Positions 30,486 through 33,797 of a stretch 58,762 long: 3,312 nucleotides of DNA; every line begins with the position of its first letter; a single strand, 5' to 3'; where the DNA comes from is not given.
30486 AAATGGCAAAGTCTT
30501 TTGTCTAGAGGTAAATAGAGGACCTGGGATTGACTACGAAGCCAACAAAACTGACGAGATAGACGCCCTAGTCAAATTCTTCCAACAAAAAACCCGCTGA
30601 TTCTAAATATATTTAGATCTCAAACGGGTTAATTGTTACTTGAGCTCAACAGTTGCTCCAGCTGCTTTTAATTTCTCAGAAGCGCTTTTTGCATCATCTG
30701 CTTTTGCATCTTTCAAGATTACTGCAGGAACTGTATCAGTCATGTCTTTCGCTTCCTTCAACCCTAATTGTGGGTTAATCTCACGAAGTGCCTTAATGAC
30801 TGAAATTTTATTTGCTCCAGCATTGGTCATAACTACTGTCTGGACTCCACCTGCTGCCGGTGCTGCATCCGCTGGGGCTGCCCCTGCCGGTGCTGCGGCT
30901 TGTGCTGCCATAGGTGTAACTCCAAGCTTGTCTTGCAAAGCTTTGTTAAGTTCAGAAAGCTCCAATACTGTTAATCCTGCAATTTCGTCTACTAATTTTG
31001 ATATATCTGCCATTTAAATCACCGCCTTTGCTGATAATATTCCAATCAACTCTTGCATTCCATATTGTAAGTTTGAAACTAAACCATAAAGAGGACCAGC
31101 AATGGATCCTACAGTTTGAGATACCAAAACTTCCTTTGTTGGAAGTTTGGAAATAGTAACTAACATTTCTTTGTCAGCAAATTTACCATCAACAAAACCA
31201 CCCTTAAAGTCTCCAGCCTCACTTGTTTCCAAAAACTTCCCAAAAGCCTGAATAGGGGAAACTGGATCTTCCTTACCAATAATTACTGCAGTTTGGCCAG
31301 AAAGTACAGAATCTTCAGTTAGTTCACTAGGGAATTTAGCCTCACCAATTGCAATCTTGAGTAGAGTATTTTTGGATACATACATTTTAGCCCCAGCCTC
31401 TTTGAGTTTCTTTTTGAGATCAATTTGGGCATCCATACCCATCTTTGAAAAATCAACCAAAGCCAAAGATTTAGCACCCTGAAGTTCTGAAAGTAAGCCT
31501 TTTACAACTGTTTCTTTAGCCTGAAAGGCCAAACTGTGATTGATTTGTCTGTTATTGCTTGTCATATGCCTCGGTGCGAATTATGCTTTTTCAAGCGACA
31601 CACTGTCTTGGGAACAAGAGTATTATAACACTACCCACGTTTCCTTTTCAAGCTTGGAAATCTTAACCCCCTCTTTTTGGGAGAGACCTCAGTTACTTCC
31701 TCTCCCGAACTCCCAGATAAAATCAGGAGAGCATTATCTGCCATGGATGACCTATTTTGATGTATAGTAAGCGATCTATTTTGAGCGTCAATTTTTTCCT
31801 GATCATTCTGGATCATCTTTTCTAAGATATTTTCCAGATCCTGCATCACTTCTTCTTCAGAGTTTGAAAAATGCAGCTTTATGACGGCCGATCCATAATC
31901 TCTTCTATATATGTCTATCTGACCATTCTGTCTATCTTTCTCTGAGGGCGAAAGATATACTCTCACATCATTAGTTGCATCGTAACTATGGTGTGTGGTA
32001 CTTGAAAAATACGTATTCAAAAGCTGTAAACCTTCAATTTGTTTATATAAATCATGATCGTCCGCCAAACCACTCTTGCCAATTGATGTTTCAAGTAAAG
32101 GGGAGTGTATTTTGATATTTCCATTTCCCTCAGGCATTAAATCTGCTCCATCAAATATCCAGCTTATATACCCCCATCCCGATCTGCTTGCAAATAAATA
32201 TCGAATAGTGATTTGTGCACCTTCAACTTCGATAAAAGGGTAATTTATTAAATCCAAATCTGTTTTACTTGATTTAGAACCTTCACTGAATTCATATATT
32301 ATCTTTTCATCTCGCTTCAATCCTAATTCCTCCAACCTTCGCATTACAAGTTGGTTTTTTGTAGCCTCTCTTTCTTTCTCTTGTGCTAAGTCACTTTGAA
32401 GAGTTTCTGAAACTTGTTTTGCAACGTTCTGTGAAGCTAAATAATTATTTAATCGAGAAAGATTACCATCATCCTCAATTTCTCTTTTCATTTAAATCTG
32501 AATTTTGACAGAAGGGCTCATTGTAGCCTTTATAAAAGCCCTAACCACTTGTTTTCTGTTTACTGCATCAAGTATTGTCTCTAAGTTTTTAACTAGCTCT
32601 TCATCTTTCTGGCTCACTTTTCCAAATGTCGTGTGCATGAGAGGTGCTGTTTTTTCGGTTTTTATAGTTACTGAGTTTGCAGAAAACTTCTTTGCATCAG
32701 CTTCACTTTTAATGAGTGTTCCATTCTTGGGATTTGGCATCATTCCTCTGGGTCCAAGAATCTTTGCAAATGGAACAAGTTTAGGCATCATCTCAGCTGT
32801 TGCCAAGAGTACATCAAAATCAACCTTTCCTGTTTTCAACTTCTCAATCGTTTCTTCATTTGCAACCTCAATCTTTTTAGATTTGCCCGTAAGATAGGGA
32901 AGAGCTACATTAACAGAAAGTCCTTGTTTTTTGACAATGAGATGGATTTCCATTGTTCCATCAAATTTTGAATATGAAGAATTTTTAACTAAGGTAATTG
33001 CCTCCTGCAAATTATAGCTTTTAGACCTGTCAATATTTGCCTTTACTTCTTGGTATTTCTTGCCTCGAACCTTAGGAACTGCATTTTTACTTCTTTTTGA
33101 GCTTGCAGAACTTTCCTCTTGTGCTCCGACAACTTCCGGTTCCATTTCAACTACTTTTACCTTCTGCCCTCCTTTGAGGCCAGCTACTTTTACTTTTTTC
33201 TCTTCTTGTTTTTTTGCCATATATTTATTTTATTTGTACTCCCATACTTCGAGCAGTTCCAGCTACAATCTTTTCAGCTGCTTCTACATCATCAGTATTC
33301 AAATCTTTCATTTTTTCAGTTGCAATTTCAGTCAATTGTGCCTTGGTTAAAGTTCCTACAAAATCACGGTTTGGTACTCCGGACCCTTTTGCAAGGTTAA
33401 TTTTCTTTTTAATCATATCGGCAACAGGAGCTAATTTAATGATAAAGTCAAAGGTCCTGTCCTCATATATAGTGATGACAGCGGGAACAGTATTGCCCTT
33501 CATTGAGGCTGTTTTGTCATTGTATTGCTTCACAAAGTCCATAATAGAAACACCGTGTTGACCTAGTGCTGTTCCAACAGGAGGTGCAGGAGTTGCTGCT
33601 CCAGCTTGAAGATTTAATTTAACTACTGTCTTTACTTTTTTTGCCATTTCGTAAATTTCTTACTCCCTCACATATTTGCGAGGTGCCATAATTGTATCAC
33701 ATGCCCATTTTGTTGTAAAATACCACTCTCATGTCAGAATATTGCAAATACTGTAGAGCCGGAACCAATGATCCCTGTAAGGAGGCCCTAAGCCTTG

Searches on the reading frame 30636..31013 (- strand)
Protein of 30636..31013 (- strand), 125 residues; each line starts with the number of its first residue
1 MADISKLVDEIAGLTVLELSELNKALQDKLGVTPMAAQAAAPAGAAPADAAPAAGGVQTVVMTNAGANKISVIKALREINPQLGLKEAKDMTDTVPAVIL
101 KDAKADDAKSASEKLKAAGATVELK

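Call 53: search_protein_families(library=pfam, proteins=[window:30636-31013:-], max_evalue=0.001)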
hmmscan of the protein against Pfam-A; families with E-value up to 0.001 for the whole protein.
window:30636-31013:- (125 aa): 2 families
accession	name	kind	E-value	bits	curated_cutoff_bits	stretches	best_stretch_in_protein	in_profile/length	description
PF00542.24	Ribosomal_L12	-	7.6e-21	74.7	25.9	1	59-125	2-67/67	Ribosomal protein L7/L12 C-terminal domain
PF16320.10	Ribosomal_L12_N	-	5.6e-14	52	25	1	4-50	2-47/48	Ribosomal protein L7/L12 dimerisation domain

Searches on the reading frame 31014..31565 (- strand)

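Call 53: search_protein_families(library=pfam, proteins=[window:31014-31565:-], max_evalue=0.001)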
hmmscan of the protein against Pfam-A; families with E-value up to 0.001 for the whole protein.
window:31014-31565:- (183 aa): 1 family
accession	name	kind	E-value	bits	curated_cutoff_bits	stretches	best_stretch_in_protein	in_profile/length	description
PF00466.25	Ribosomal_L10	-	2.9e-18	66.2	22.8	1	15-111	4-98/100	Ribosomal protein L10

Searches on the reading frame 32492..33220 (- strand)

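Call 53: search_protein_families(library=pfam, proteins=[window:32492-33220:-], max_evalue=0.001)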
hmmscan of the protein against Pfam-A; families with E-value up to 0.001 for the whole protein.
window:32492-33220:- (242 aa): 1 family
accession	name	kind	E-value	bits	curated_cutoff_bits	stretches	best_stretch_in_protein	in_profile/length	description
PF00687.26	Ribosomal_L1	-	1.3e-21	77.6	32.2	1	124-236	73-198/198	Ribosomal protein L1p/L10e family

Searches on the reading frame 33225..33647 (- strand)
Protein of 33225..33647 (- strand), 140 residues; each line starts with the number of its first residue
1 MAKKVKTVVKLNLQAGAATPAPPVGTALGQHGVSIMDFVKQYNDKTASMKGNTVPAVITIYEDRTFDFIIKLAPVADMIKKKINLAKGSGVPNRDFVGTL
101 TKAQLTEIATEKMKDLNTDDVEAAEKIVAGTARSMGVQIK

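Call 53: search_protein_families(library=pfam, proteins=[window:33225-33647:-], max_evalue=0.001)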
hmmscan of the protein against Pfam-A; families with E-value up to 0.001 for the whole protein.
window:33225-33647:- (140 aa): 2 families
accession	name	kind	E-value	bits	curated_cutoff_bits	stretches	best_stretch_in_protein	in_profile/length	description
PF03946.19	Ribosomal_L11_N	-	1.7e-25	88.9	32.9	1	9-66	1-58/58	Ribosomal protein L11, N-terminal domain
PF00298.24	Ribosomal_L11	-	6.4e-23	81.4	21.4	1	73-139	3-69/69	Ribosomal protein L11, RNA binding domain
